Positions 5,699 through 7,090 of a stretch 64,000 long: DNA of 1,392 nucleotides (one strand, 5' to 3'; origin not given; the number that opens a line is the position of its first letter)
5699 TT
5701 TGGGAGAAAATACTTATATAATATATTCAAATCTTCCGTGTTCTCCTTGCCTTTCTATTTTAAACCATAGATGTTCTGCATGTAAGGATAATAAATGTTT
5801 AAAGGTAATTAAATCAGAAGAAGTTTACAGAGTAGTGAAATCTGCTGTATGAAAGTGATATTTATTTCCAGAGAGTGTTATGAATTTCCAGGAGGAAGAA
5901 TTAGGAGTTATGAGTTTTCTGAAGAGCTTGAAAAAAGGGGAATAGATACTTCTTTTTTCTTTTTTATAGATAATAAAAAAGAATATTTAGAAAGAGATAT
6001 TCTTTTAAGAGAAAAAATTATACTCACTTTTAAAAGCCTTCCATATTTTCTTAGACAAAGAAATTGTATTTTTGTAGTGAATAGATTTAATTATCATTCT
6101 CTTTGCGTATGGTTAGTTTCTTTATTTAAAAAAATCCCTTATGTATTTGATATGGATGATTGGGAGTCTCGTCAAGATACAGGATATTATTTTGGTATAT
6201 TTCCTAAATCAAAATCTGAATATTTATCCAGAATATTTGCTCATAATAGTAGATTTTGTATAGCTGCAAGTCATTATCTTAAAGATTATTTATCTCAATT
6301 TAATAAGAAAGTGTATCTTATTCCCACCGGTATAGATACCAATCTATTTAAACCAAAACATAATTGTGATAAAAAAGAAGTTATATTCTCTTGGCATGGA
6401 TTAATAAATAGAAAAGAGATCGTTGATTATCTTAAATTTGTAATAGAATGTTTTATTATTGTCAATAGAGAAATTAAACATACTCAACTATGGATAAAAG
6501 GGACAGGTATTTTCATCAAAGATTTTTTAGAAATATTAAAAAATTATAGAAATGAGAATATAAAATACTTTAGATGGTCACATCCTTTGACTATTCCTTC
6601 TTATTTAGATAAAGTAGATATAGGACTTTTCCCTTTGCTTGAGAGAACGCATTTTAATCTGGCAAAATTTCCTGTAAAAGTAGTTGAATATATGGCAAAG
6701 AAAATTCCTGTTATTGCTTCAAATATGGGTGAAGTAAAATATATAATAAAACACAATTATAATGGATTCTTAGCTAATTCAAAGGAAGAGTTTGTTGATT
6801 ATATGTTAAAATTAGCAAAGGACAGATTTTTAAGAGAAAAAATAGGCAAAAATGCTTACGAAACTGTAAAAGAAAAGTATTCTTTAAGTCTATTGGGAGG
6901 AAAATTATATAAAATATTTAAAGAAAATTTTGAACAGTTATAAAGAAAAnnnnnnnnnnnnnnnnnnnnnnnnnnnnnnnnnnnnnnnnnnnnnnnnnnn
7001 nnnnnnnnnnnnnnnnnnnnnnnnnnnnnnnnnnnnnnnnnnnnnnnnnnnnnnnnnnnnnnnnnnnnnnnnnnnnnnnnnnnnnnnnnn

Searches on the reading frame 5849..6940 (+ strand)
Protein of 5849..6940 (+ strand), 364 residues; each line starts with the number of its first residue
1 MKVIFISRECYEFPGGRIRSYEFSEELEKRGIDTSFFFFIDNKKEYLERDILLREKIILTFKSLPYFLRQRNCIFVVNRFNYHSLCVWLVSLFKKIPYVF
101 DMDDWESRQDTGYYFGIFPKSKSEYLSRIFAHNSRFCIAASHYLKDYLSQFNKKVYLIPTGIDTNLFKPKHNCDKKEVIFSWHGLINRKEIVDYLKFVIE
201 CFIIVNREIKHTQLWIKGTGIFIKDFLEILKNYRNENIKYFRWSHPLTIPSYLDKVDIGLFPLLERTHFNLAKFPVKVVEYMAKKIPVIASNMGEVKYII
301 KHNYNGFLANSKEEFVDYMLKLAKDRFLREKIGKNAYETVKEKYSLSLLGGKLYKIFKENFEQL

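Call 18: search_protein_families(library=pfam, proteins=[window:5849-6940:+], max_evalue=0.001)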
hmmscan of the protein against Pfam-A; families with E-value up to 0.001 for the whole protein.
window:5849-6940:+ (364 aa): 4 families
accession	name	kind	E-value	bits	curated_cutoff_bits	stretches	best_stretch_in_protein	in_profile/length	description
PF00534.26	Glycos_transf_1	-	4.5e-16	59.3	26.4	1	174-338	13-171/172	Glycosyl transferases group 1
PF13692.12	Glyco_trans_1_4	-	1.6e-14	54.8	27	1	194-325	16-142/142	Glycosyl transferases group 1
PF13439.12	Glyco_transf_4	-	7.8e-08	33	28.5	1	20-165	8-169/170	Glycosyltransferase Family 4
PF13524.12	Glyco_trans_1_2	-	1.6e-05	25.4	25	1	232-345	23-134/144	Glycosyl transferase-like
